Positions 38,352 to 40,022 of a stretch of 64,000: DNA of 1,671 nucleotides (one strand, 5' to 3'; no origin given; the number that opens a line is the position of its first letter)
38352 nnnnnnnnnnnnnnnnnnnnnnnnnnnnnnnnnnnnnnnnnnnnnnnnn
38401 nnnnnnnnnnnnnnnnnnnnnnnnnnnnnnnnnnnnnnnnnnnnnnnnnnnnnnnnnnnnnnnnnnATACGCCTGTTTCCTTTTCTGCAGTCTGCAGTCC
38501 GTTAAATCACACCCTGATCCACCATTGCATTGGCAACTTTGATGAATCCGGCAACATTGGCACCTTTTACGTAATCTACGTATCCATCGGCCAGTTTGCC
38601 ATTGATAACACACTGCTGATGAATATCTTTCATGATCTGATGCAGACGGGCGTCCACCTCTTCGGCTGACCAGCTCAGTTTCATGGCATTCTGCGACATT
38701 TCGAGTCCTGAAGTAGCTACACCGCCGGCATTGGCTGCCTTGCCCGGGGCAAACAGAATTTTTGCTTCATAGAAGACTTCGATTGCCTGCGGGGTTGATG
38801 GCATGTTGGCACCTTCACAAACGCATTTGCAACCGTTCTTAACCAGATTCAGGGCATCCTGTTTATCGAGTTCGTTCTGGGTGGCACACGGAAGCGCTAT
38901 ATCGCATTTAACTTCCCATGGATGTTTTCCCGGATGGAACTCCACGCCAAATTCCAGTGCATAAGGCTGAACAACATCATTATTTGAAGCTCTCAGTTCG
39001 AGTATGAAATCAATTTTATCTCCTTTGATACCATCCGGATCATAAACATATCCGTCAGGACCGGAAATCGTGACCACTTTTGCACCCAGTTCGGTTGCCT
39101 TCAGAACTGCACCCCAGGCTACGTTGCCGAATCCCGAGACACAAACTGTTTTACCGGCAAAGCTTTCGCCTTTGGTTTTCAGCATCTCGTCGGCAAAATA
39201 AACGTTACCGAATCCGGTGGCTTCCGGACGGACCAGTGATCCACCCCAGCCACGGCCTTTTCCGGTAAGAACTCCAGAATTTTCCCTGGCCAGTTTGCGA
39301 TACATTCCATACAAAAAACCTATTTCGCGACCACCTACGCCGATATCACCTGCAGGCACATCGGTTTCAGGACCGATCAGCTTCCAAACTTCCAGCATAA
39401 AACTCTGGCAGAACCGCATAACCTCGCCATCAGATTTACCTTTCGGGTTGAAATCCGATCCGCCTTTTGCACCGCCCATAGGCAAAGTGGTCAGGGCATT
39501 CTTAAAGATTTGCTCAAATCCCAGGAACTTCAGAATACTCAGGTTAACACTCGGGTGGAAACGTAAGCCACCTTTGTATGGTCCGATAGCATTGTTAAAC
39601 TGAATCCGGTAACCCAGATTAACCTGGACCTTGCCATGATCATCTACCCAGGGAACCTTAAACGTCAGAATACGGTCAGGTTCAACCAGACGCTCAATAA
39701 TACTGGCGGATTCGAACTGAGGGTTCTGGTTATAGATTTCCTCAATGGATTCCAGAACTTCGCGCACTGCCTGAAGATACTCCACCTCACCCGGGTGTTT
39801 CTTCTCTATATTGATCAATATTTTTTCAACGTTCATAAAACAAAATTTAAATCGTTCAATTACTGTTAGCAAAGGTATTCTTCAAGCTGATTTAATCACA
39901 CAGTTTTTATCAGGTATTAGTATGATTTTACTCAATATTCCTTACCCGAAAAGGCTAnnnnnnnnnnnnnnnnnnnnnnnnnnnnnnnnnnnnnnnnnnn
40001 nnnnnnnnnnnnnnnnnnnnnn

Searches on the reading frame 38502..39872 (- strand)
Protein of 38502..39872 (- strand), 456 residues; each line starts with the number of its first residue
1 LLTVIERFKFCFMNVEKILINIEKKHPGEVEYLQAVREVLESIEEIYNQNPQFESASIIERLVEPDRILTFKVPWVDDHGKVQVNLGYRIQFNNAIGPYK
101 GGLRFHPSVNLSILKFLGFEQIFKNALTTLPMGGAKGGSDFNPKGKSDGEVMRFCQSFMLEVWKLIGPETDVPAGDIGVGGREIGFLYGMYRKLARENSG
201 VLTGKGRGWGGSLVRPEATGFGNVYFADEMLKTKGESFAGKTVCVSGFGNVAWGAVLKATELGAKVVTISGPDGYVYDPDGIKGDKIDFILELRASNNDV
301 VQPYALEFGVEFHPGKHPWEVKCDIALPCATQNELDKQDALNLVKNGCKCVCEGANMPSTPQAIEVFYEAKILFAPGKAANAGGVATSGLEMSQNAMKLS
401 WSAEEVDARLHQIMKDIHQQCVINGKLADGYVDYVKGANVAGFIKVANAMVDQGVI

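Call 10: search_protein_families(library=pfam, proteins=[window:38502-39872:-], max_evalue=0.0001)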
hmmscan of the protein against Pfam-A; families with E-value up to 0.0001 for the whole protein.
window:38502-39872:- (456 aa): 2 families
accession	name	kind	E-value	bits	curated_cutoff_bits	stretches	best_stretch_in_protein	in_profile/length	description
PF00208.27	ELFV_dehydrog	-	1.2e-89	300.6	23.4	1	210-454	1-241/241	Glutamate/Leucine/Phenylalanine/Valine dehydrogenase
PF02812.23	ELFV_dehydrog_N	-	6.7e-50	168.6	25.3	1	65-193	1-129/129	Glu/Leu/Phe/Val dehydrogenase, dimerisation domain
